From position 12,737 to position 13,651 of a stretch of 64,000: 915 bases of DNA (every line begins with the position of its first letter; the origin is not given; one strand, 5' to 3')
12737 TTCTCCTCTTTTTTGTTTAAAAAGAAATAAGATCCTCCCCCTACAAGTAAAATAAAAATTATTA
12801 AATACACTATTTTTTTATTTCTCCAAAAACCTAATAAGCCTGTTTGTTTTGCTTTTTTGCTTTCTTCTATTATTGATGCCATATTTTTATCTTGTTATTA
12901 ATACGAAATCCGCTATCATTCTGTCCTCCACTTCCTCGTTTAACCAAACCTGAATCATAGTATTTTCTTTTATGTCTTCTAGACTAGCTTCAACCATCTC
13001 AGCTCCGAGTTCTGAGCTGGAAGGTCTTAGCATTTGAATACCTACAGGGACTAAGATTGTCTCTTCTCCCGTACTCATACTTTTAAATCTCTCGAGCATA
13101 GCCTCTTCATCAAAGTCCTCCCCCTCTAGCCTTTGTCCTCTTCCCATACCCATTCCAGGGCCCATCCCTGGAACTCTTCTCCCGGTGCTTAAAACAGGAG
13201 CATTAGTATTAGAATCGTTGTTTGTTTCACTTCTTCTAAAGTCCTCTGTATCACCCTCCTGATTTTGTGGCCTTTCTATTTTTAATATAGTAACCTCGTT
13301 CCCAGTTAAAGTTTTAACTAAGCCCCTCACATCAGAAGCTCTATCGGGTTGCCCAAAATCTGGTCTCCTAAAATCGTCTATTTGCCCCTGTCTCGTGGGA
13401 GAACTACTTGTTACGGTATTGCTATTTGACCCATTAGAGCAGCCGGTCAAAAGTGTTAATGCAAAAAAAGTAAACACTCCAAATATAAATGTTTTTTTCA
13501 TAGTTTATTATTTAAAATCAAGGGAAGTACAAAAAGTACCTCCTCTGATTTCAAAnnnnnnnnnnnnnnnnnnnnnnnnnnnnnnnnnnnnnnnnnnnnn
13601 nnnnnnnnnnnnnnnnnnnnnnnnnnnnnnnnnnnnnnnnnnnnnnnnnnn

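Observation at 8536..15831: ECF-sigma-headed operon coupling a MacAB-type exporter to four Met/Gly-rich envelope proteins (possible soft-metal stress module)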

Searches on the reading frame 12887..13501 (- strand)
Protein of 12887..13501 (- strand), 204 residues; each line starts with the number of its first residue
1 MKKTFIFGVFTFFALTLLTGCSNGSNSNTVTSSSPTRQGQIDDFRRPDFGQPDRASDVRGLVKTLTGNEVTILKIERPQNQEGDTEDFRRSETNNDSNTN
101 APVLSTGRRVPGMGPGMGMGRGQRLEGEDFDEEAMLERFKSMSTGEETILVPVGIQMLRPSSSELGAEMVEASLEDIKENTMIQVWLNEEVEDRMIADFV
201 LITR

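Call 3: search_protein_families(library=pfam, proteins=[window:12887-13501:-], max_evalue=0.1)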
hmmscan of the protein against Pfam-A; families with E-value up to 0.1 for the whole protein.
window:12887-13501:- (204 aa): 0 families

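Call 4: search_protein_families(library=ncbifam, proteins=[window:12887-13501:-], max_evalue=0.1)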
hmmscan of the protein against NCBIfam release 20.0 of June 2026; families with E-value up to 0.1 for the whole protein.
window:12887-13501:- (204 aa): 0 families

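Call 9: find_homologous_proteins(query=window:12887-13501:-, max_evalue=0.001)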
Query window:12887-13501:- (204 aa): 59 proteins with E <= 0.001 among 235 candidates.
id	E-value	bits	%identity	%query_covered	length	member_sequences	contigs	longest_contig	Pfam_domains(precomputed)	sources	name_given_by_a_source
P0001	4.2e-128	442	100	100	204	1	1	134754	-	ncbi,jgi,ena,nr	ncbi:hypothetical protein C0584_05375 [Candidatus Parcubacteria bacterium]|nr:MAG: hypothetical prot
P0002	4.4e-56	207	50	100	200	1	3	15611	-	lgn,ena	-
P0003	3.4e-51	191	54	100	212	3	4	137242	-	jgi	jgi:hypothetical protein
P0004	8.1e-49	184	50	90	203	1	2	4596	-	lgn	-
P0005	6.1e-46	174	49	90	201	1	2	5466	-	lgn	-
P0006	2.8e-45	172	47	99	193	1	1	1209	-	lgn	-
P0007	4.4e-45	172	46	100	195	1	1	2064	-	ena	-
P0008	6.5e-45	171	46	100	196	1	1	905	-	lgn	-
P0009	6.2e-44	168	46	100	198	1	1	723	-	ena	-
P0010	2.2e-42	163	45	100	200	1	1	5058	-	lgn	-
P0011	2.5e-42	163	46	93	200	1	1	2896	-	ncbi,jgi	-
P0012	7.1e-42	161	45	100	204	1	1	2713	-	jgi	jgi:hypothetical protein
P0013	3.6e-41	159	42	100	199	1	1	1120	-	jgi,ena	-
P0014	5.0e-41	158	39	99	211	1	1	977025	-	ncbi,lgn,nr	ncbi:MAG: hypothetical protein HY931_01860 [Candidatus Falkowbacteria bacterium]|nr:MAG: hypothetica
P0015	5.4e-40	155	42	100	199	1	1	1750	-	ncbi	-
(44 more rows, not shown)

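Call 16: search_protein_representatives(alignment_id=A1)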
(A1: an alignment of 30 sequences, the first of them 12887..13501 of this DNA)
Query: 30 sequences, 201 profile positions. Proteins with E-value up to 0.001 (for the whole library): 525; up to 1e-10: 270; up to 1e-30: 122. The best 150 are listed.
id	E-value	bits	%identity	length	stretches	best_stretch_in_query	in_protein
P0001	1.3e-72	260.0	-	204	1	1-201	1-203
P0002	2.5e-71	255.8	-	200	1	1-201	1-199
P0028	1.6e-69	250.0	-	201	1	1-201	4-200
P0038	2.2e-67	243.0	-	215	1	1-201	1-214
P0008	6.1e-66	238.3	-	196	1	1-201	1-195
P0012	3.7e-65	235.7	-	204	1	1-201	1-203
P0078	3.8e-65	235.7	-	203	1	1-201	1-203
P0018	1.1e-64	234.2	-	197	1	1-201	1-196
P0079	1.8e-64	233.5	-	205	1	1-201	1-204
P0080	3.7e-64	232.5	-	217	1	1-201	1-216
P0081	4.6e-64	232.1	-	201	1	1-201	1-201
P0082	8.4e-64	231.3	-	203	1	1-201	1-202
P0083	6.8e-63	228.3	-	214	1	1-201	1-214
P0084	1.0e-62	227.7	-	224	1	1-201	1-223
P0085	1.7e-62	227.0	-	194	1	2-200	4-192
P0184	8.0e-31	123.6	-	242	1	43-201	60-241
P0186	9.9e-31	123.3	-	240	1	2-200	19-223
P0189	7.2e-30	120.5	-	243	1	7-200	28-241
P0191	1.9e-29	119.1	-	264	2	2-160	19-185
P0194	2.0e-28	115.8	-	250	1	12-201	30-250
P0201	1.3e-26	109.9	-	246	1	2-189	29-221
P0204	3.8e-26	108.3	-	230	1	10-201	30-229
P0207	2.0e-25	106.0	-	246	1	2-193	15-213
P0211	2.4e-23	99.2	-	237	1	2-200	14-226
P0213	9.3e-23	97.3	-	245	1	2-200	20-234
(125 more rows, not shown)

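Call 17: find_related_loci(query=A1, collection=genome_contigs, flank=10000)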
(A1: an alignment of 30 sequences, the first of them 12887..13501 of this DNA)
Query A1 (204 aa) in genome_contigs; peptide patterns used: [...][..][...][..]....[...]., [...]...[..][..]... (x = any residue, [..] = any of these).
134 stretches matched a pattern; 57 encode a relative of the query (tblastn E <= 1e-3); 55 distinct loci.
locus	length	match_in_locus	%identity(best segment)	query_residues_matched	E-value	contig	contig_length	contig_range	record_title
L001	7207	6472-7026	46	1-204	2e-47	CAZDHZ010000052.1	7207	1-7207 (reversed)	MAG TPA_asm: uncultured Gammaproteobacteria bacterium isolate binchicken_co256_37 genome assembly, contig: NODE_30754_le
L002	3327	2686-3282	43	1-204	3e-45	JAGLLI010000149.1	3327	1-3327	MAG: Candidatus Parcubacteria bacterium isolate RS_5_13 ROV157_5.bin.13.fa_149, whole genome shotgun sequence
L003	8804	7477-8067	46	1-204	2e-42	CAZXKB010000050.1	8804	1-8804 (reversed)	MAG TPA_asm: uncultured Gammaproteobacteria bacterium isolate SRP185410_co1_438 genome assembly, contig: k141_713397, wh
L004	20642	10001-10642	44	1-202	5e-42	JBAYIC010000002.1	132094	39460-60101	MAG: Patescibacteria group bacterium isolate SO_2016_GW1_19 scaffold00296_OW334_2016, whole genome shotgun sequence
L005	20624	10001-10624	40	1-204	5e-41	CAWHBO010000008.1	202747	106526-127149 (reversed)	MAG: Candidatus Parcubacteria bacterium isolate MFD00905.bin.2.44 genome assembly, contig: contig_95868, whole genome sh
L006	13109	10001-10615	45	1-202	1e-40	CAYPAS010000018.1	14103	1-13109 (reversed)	MAG TPA_asm: uncultured Gammaproteobacteria bacterium isolate binchicken_co206_313 genome assembly, contig: NODE_5857_le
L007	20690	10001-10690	41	1-204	2e-40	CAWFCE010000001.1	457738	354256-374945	MAG: Candidatus Parcubacteria bacterium isolate MFD02416.bin.1.397 genome assembly, contig: contig_48102, whole genome s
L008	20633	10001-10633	41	1-202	2e-39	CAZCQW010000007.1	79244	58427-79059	MAG TPA_asm: uncultured Gammaproteobacteria bacterium isolate SRP285395_co1_539 genome assembly, contig: NODE_326_length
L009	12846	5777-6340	43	2-201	2e-38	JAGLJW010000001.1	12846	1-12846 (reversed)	MAG: Candidatus Parcubacteria bacterium isolate RS_3_8 ROV157_3.bin.8.fa_1, whole genome shotgun sequence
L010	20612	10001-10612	41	11-204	1e-37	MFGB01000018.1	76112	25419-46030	MAG: Candidatus Falkowbacteria bacterium RIFOXYA2_FULL_47_19 rifoxya2_full_scaffold_409, whole genome shotgun sequence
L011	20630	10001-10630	39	1-202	7e-37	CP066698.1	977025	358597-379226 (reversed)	MAG: Candidatus Falkowbacteria bacterium isolate NC_groundwater_1683_Pr3_B-0.1um_40_26 chromosome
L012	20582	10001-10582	41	1-204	1e-36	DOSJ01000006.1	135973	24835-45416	MAG TPA_asm: Candidatus Falkowbacteria bacterium isolate UBA12426 contig_398, whole genome shotgun sequence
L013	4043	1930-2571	38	1-204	3e-36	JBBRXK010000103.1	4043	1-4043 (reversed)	MAG: Patescibacteria group bacterium isolate La4_metabat2.191 La4_metabat2.191_K_1099521_L_4043_cov_8.0000, whole genome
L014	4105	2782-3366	38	2-200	4e-36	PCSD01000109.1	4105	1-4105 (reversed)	MAG: Candidatus Falkowbacteria bacterium CG23_combo_of_CG06-09_8_20_14_all_49_15 CG23_scaffold_23730_c, whole genome sho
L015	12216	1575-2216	38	1-202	2e-34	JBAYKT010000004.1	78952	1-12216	MAG: Patescibacteria group bacterium isolate SO_2016_GW1_86 scaffold00716_OW334_2016, whole genome shotgun sequence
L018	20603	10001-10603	40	1-202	2e-34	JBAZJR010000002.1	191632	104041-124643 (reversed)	MAG: Patescibacteria group bacterium isolate SO_2017_LW4_124 scaffold_230_c1_LW137-91_2017, whole genome shotgun sequenc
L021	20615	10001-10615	39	1-202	3e-33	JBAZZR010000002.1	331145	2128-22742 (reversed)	MAG: Patescibacteria group bacterium isolate SO_2017_GW3_20 scaffold_3_c2_OW296A_2017, whole genome shotgun sequence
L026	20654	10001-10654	37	1-202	2e-32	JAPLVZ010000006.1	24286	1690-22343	MAG: Candidatus Falkowbacteria bacterium isolate LacPavin_0419_WC90_MAG_43_11 LacPavin_0419_WC90_scaffold_391342, whole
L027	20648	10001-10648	36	2-202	5e-32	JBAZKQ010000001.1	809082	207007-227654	MAG: Patescibacteria group bacterium isolate SO_2017_LW4_148 scaffold_12_c1_LW137-91_2017, whole genome shotgun sequence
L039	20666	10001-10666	36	1-202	2e-28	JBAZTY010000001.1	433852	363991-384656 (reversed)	MAG: Patescibacteria group bacterium isolate SO_2017_GW1_214 NODE_147_length_433852_cov_2.564240_OW334_2017, whole genom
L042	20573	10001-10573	39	1-188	1e-27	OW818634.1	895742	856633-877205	metagenome genome assembly, chromosome: 1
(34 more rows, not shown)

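Call 18: predict_structure(alignment_id=A1)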
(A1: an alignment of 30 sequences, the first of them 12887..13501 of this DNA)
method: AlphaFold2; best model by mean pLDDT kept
length: 204 residues; sequences in the alignment: 30
mean_pLDDT: 70.9   pTM: 0.54
mean pLDDT of the five models: 70.9, 70.5, 69.7, 68.7, 68.0
residues with pLDDT >= 90: 78; 70-90: 25; 50-70: 32; < 50: 69
segments of 3 or more residues with pLDDT < 50: 22-42, 83-128
pLDDT, mean of each block of 10 residues (from residue 1): 58 63 45 43 57 93 97 83 46 41 43 44 50 88 95 95 86 95 96 94 91
secondary structure, 60 per line:
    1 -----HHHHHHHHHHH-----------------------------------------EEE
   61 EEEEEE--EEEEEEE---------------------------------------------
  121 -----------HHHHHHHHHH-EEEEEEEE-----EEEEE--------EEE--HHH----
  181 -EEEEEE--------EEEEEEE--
elements in order: H6-16 E58-66 E69-75 H132-141 E143-150 E156-160 E169-171 E182-187 E196-202

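Call 23: fold_search(model_id=the predicted structure, library=pdb)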
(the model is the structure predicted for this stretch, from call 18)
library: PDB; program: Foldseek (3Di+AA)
matches with E <= 10: 209; with E <= 0.001: 0
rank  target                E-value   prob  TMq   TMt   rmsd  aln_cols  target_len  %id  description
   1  4qy7                  3.2e-01  0.54  0.23  0.46  16.6       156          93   12  Crystal structure of a yobA protein (BSU18810) from Bacillus subtilis subsp. subtilis str. 168 at 1.55 A resolution (released 2014-08-20)
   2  4r71_F                4.6e-01  0.04  0.09  0.11  26.4       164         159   14  Structure of the Qbeta holoenzyme complex in the P1211 crystal form (released 2015-09-23)
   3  2pym_A                1.7e+00  0.02  0.09  0.15  12.0        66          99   14  HIV-1 PR mutant in complex with nelfinavir (released 2008-02-26)
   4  9m2w_C                1.8e+00  0.33  0.23  0.13   3.7       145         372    8  The cryo-EM structure of 26S proteasome-Midnolin complex in the MD state (released 2025-09-10)
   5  2jqo_MODEL_1_A        2.2e+00  0.10  0.20  0.34  17.2       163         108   12  NMR solution structure of Bacillus subtilis YobA 21-120: Northeast Structural Genomics Consortium target SR547 (released 2007-07-03)
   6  2avv_A                2.5e+00  0.01  0.09  0.14  10.1        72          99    7  Kinetics, stability, and structural changes in high resolution crystal structures of HIV-1 protease with drug resistan (released 2006-01-24)
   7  8qog_B                2.7e+00  0.04  0.10  0.05  21.5        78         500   15  Cryo-EM structure of the yeast SPT-Orm2-Monomer complex (released 2024-09-04)
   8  1daz_C                2.7e+00  0.01  0.08  0.13   9.7        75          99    5  Structural and kinetic analysis of drug resistant mutants of HIV-1 protease (released 2000-05-03)
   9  5kqx_A                2.7e+00  0.01  0.07  0.12  10.6        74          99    7  Protease E35D-SQV (released 2016-09-21)
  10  5jea_I                2.8e+00  0.07  0.22  0.20  19.9       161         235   11  Structure of a cytoplasmic 11-subunit RNA exosome complex including Ski7, bound to RNA (released 2016-07-13)
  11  9gut_B                2.8e+00  0.02  0.11  0.05  23.9       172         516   11  30S mRNA delivery complex (bS1 resolved) (released 2024-11-20)
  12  1lzq_A                2.8e+00  0.01  0.09  0.15  11.9        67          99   12  Crystal structure of the complex of mutant HIV-1 protease (A71V, V82T, I84V) with an ethylenamine peptidomimetic inhib (released 2003-04-29)
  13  4njs_A                3.0e+00  0.02  0.09  0.14  12.2        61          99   10  Crystal structure of multidrug-resistant clinical isolate A02 HIV-1 protease in complex with non-peptidic inhibitor, G (released 2014-04-02)
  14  2p3d_A                3.0e+00  0.01  0.09  0.16  11.9        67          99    9  Crystal Structure of the multi-drug resistant mutant subtype F HIV protease complexed with TL-3 inhibitor (released 2007-04-24)
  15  1njm_T                3.4e+00  0.04  0.13  0.13   6.5        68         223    6  The crystal structure of the 50S Large ribosomal subunit from Deinococcus radiodurans complexed with a tRNA acceptor s (released 2003-02-11)
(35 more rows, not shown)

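Call 42: search_solved_structures(query=A1, max_evalue=10, show_alignments=1)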
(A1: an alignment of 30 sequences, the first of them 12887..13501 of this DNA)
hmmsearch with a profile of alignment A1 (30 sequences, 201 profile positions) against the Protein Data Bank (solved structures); distinct sequences matched with E-value up to 10: 2.
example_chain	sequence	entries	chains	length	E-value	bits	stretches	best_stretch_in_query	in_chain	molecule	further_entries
1w7f_A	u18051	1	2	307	0.91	12.4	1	5-53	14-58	BETA-LACTAMASE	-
9dbf_A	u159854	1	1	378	2.3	11.1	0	84-136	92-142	Tet4 Variant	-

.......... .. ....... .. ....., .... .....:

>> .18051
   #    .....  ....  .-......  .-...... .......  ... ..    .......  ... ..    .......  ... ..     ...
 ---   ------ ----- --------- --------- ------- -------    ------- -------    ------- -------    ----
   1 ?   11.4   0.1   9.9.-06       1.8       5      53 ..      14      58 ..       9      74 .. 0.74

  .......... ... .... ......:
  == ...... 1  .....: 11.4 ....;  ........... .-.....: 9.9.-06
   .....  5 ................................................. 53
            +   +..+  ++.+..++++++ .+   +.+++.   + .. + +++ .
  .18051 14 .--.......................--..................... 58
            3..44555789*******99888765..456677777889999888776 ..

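Call 48: find_encoding_contigs(protein=P0003, flank=10000, max_places=2)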
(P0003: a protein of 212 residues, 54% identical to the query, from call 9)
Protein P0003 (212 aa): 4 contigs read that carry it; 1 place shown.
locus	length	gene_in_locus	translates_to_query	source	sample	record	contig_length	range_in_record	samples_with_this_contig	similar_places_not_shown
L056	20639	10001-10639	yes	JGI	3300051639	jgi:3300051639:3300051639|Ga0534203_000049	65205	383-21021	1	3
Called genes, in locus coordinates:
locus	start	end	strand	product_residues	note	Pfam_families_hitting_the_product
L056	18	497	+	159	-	PF22811:Zn_ribbon_NrdR, PF03477:ATP-cone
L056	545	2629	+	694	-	PF03477:ATP-cone, PF13597:NRDD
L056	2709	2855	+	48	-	PF13597:NRDD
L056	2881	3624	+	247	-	PF13353:Fer4_12, PF04055:Radical_SAM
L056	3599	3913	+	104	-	-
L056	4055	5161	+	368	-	PF03462:PCRF, PF00472:RF-1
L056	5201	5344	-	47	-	-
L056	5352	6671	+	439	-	PF13567:DUF4131, PF03772:Competence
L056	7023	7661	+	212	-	PF09335:VTT_dom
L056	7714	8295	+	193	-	PF04542:Sigma70_r2, PF08281:Sigma70_r4_2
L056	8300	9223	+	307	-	-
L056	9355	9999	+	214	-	-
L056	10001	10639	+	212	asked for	-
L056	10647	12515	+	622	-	PF26002:Beta-barrel_AprE (faint), PF25975:CzcB_C (faint), PF25990:Beta-barrel_YknX (weak)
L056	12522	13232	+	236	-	PF00005:ABC_tran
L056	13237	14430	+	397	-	PF12704:MacB_PCD, PF02687:FtsX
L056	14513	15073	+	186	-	-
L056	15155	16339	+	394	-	PF01966:HD (faint)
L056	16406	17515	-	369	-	PF00149:Metallophos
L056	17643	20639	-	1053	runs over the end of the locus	PF00873:ACR_tran, PF02355:SecD_SecF_C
